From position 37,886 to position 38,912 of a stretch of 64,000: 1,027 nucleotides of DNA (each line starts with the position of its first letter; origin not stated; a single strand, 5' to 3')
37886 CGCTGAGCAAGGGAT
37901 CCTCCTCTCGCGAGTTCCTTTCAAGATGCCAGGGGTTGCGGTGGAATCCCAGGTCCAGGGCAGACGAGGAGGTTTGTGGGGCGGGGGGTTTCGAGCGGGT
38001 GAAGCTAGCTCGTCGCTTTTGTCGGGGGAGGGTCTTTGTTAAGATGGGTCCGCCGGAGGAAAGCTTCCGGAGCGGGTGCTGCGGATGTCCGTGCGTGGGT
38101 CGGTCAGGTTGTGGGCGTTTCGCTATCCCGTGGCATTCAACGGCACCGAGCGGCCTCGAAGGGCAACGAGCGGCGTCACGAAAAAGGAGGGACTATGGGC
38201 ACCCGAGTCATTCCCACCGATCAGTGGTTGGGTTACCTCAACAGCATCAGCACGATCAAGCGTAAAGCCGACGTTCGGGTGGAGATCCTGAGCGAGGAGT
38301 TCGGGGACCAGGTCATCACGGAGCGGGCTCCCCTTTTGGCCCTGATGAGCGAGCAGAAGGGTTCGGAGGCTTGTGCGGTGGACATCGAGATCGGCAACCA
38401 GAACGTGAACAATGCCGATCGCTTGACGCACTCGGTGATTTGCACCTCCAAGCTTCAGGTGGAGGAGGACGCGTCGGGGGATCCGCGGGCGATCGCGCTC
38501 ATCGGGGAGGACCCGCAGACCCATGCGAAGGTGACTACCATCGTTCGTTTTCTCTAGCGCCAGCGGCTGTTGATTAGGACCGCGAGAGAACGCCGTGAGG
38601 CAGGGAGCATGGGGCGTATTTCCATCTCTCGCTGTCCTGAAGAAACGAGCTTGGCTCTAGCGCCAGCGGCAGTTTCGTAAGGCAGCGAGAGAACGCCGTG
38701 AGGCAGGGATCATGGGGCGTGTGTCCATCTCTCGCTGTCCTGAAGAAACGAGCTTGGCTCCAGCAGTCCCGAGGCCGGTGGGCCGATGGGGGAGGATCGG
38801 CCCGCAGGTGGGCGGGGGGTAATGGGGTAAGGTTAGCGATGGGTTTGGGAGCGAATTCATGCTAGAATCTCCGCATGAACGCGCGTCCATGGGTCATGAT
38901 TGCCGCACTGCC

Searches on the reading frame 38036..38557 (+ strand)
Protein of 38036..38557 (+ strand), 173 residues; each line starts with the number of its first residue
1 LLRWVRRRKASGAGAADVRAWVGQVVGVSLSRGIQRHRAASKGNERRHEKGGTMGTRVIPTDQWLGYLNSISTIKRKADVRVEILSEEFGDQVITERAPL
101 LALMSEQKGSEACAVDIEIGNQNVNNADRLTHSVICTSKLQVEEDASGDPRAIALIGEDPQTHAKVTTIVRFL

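Call 13: search_protein_families(library=pfam, proteins=[window:38036-38557:+])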
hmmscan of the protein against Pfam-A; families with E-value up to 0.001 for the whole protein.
window:38036-38557:+ (173 aa): 1 family
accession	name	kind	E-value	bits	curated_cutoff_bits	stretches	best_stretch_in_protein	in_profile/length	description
PF17269.7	DUF5335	-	1.4e-08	35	27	1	57-145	3-80/110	Family of unknown function (DUF5335)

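Call 54: search_protein_representatives(protein=window:38036-38557:+)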
Query: 173 residues. Proteins with E-value up to 0.001 (for the whole library): 56; up to 1e-10: 5; up to 1e-30: 1. The best 56 are listed.
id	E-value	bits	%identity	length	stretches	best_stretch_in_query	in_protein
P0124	6.8e-38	146.6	60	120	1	54-173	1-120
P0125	4.1e-16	75.8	40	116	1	54-173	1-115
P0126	1.4e-15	74.0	38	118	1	54-171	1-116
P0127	3.8e-15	72.6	44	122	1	54-172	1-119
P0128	1.0e-11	61.5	36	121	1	56-172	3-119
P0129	5.5e-10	55.9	36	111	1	54-155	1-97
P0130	4.0e-09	53.1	31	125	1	56-154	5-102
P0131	5.8e-09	52.6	37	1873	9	60-98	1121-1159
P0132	1.3e-07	48.2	37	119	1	55-159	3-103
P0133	5.2e-07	46.2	34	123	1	56-154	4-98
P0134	5.6e-07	46.1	34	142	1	56-151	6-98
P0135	6.1e-07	46.0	38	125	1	54-149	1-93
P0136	7.3e-07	45.7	38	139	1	54-134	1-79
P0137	7.9e-07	45.6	33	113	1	56-155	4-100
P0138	9.3e-07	45.4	38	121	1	56-159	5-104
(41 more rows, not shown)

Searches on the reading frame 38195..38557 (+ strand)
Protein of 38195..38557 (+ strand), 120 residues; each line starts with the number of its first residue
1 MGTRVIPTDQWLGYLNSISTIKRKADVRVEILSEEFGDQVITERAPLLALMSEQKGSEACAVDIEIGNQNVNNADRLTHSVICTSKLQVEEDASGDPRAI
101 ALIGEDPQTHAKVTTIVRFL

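Call 60: find_homologous_proteins(query=window:38195-38557:+)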
Query window:38195-38557:+ (120 aa): 18 proteins with E <= 0.001 among 19 candidates.
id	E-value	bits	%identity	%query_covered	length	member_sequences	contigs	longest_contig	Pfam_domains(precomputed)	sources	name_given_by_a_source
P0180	6.9e-71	253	100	100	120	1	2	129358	PF17269.8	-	-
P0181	4.6e-60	219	85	100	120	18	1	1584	PF17269.8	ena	-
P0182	6.6e-60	218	84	100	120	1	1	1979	PF17269.8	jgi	jgi:hypothetical protein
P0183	8.9e-60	218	85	100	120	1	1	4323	PF17269.8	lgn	-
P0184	2.3e-54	200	75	100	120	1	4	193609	PF17269.8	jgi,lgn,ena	jgi:hypothetical protein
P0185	2.9e-53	197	78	100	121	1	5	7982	PF17269.8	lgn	-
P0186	6.6e-53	196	78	100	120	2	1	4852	PF17269.8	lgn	-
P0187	3.3e-52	193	75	100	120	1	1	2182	PF17269.8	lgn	-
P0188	4.6e-52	193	74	100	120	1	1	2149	PF17269.8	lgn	-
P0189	8.1e-43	163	62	100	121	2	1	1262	PF17269.8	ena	-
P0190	1.3e-41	159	62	100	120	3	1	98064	PF17269.8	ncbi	ncbi:MAG TPA: DUF5335 family protein [Pantanalinema sp.]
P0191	1.3e-41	159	63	100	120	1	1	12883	PF17269.8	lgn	-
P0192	1.8e-41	159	61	100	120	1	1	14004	PF17269.8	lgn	-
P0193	1.0e-38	150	62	100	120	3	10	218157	PF17269.8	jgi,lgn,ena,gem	-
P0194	3.5e-38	148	59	100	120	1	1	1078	PF17269.8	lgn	-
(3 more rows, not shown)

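Call 61: find_encoding_contigs(protein=P0183, flank=5000, max_places=4)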
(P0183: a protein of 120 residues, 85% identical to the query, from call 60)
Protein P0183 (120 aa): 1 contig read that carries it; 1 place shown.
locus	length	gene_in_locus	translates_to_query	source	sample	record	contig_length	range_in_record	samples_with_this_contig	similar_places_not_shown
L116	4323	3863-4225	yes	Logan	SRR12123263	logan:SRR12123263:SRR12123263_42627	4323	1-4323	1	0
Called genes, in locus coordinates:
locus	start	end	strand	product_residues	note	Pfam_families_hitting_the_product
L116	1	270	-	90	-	?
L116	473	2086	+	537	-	PF02690:Na_Pi_cotrans, PF01895:PhoU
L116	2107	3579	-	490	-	PF01943:Polysacc_synt, PF13440:Polysacc_synt_3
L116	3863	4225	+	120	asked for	PF17269:DUF5335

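Call 62: find_encoding_contigs(protein=P0185, flank=8000, max_places=6)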
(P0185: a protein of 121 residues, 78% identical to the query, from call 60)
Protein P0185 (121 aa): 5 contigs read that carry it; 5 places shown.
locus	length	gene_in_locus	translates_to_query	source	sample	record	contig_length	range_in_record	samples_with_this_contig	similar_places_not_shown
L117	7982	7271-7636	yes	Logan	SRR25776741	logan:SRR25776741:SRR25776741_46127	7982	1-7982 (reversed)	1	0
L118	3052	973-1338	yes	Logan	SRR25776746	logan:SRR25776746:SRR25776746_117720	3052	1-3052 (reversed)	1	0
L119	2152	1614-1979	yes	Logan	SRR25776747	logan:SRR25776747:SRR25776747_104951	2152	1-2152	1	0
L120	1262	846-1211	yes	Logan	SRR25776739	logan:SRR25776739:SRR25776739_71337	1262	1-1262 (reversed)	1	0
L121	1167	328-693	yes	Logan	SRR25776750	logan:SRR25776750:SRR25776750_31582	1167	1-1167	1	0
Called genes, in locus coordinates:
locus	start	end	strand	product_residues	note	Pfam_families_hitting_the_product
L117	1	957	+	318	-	?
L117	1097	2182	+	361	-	-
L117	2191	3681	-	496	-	PF06068:TIP49 (weak), PF05496:RuvB_N (weak), PF13401:AAA_22 (faint), PF00004:AAA, PF17862:AAA_lid_3, PF01434:Peptidase_M41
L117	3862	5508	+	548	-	PF02690:Na_Pi_cotrans, PF01895:PhoU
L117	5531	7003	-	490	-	PF01943:Polysacc_synt, PF13440:Polysacc_synt_3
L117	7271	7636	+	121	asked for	PF17269:DUF5335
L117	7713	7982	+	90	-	?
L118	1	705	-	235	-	?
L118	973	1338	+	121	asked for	PF17269:DUF5335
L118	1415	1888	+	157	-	-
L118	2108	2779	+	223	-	-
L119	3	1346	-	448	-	?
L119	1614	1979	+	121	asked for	PF17269:DUF5335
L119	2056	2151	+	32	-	?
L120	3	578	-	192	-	?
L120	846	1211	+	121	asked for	PF17269:DUF5335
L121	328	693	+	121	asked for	PF17269:DUF5335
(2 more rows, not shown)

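Call 63: find_encoding_contigs(protein=P0184, flank=10000, max_places=4)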
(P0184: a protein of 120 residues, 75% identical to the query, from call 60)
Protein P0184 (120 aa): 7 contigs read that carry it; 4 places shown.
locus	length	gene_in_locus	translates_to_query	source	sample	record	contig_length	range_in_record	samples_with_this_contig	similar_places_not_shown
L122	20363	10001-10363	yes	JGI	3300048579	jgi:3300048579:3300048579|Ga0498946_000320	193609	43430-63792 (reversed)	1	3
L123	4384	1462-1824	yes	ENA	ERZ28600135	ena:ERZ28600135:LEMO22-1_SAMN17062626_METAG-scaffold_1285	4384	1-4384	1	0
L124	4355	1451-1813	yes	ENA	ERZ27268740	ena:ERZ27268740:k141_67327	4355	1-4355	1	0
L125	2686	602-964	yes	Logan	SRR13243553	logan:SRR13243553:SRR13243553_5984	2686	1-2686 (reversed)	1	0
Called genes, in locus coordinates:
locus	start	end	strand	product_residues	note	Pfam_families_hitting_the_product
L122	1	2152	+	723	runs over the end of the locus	PF03065:Glyco_hydro_57, PF09094:AmyA-A_glucT_m, PF09095:AmyA-gluTrfs_C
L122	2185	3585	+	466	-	PF00245:Alk_phosphatase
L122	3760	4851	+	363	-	-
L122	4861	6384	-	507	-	PF05496:RuvB_N (weak), PF06068:TIP49 (weak), PF00004:AAA, PF13401:AAA_22 (faint), PF17862:AAA_lid_3, PF01434:Peptidase_M41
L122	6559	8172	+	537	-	PF02690:Na_Pi_cotrans, PF01895:PhoU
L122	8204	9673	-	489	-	PF01943:Polysacc_synt, PF13440:Polysacc_synt_3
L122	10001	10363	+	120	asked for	PF17269:DUF5335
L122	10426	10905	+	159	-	-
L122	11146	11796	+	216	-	-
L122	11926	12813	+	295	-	PF01471:PG_binding_1, PF03734:YkuD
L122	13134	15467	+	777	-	-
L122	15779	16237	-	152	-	PF00034:Cytochrom_C, PF13442:Cytochrome_CBB3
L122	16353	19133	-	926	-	PF00311:PEPcase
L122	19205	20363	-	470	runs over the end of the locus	PF00232:Glyco_hydro_1, PF00150:Cellulase (weak), PF00232:Glyco_hydro_1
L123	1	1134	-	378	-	?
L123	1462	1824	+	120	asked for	PF17269:DUF5335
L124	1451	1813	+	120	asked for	PF17269:DUF5335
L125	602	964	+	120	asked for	PF17269:DUF5335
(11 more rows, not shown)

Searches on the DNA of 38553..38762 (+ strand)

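Call 56: search_dna_similar(query=window:38553-38762:+, collection=plasmids, mode=distant, max_evalue=0.1)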
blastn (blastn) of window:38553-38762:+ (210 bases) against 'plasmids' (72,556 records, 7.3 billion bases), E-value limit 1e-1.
No match.
